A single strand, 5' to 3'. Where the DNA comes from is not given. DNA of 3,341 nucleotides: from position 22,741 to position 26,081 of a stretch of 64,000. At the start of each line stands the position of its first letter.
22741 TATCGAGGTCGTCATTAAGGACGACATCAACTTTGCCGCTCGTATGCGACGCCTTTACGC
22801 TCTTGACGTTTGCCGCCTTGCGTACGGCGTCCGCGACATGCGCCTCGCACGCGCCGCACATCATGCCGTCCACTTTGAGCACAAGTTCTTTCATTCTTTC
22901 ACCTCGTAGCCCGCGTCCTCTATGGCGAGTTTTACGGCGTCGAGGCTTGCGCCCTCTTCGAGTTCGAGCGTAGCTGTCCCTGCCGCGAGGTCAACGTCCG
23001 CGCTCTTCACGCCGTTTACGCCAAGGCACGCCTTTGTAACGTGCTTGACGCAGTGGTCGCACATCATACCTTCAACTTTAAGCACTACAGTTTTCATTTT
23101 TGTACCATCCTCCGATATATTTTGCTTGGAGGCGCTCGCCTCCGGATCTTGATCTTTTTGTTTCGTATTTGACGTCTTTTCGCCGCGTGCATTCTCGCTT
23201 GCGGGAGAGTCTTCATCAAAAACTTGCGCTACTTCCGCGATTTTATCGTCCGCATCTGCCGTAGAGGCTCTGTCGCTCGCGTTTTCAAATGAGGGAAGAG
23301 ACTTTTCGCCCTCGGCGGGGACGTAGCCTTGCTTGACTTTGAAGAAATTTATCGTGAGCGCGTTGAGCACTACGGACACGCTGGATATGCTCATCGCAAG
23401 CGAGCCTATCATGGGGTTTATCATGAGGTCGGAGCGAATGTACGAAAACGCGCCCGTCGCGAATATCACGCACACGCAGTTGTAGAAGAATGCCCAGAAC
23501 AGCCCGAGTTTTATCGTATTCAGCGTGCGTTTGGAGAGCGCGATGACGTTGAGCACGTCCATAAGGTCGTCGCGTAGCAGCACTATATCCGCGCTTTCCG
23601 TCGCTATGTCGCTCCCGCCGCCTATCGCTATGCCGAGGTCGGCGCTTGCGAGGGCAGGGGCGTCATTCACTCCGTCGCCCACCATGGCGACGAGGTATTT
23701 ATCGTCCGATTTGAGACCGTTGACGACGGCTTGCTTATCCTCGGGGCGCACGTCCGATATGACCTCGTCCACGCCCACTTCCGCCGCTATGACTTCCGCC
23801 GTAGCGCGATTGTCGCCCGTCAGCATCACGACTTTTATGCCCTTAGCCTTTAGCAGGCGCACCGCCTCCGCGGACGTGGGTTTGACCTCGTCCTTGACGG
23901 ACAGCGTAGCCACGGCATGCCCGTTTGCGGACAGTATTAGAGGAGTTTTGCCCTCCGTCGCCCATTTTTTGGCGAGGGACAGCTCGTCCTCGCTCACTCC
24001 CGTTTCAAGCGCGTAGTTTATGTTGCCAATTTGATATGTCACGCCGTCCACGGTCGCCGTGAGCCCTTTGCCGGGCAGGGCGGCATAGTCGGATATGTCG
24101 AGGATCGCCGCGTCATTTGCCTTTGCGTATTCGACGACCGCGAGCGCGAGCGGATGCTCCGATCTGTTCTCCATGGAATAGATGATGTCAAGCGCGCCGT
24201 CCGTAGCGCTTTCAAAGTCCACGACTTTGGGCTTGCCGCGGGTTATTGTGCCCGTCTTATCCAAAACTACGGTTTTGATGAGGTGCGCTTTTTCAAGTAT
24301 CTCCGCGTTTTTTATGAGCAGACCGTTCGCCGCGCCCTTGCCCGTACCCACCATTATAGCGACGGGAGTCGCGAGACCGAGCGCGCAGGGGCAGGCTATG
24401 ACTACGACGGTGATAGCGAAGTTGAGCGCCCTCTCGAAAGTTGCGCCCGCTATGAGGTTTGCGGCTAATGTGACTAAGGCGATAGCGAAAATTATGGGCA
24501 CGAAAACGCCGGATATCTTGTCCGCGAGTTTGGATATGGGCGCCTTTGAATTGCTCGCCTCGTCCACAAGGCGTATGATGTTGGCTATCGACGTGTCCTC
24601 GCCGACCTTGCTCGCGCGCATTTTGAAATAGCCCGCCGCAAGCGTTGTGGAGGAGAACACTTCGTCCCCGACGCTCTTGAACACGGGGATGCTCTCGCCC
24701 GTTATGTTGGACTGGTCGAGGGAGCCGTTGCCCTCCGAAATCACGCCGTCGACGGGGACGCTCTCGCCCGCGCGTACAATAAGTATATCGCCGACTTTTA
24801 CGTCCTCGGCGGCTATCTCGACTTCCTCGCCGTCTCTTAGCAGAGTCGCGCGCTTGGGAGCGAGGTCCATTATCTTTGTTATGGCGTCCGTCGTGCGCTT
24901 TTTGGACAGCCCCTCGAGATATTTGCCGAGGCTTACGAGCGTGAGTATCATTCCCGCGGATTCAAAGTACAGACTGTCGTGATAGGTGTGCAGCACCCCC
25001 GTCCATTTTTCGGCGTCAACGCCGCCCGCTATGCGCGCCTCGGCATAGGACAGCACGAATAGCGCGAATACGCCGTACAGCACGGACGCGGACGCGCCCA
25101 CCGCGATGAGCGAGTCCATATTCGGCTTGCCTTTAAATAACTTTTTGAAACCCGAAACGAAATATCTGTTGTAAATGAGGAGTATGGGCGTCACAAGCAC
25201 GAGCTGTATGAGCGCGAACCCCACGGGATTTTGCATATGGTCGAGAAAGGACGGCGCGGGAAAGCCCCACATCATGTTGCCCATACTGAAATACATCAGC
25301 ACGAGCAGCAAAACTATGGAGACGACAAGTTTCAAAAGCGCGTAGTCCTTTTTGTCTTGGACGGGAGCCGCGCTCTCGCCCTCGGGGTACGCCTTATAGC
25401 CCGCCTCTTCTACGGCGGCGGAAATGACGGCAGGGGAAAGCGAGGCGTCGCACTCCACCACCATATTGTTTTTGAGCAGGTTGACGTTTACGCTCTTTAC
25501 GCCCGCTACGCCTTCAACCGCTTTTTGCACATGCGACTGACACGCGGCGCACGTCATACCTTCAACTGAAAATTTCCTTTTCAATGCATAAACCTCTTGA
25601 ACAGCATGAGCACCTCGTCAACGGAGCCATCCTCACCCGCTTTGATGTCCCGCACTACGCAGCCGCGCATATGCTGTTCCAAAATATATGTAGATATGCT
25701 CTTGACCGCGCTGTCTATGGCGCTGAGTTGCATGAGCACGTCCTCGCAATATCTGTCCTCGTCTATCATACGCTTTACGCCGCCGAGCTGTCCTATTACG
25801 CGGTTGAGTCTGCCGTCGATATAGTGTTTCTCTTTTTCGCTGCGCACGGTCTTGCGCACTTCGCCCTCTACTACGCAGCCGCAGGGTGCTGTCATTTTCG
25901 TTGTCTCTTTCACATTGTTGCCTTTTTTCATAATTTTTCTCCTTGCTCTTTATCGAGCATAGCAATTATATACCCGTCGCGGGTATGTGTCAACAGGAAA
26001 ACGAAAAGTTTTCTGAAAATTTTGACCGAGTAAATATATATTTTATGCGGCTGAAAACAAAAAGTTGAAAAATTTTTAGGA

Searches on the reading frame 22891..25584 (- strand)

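Call 30: search_protein_families(library=pfam, proteins=[window:22891-25584:-])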
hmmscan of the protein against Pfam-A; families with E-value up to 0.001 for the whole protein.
window:22891-25584:- (897 aa): 5 families
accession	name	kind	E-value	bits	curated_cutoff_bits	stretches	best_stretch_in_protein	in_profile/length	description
PF00122.25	E1-E2_ATPase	-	2.2e-57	193.9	28.1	1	241-419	2-180/181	E1-E2 ATPase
PF00702.32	Hydrolase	-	3.7e-35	122.5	26.4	1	436-649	1-191/191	haloacid dehalogenase-like hydrolase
PF00403.32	HMA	-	7.3e-29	100.4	24.8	2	5-64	2-62/62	Heavy-metal-associated domain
PF12710.13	HAD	-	7.4e-06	27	27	1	568-623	87-141/189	haloacid dehalogenase-like hydrolase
PF08282.18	Hydrolase_3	-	7.2e-05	23.1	20.9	0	632-670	206-244/255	haloacid dehalogenase-like hydrolase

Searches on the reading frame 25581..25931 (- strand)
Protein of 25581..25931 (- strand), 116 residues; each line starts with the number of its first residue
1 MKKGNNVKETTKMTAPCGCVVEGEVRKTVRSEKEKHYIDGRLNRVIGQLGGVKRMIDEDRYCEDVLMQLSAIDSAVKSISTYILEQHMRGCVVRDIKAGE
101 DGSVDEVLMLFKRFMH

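Call 30: search_protein_families(library=pfam, proteins=[window:25581-25931:-])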
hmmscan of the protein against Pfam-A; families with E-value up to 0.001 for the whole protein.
window:25581-25931:- (116 aa): 1 family
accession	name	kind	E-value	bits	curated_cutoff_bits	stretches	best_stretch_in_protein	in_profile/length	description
PF02583.22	Trns_repr_metal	-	5.1e-25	88.1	22.8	1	40-112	7-77/78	Metal-sensitive transcriptional repressor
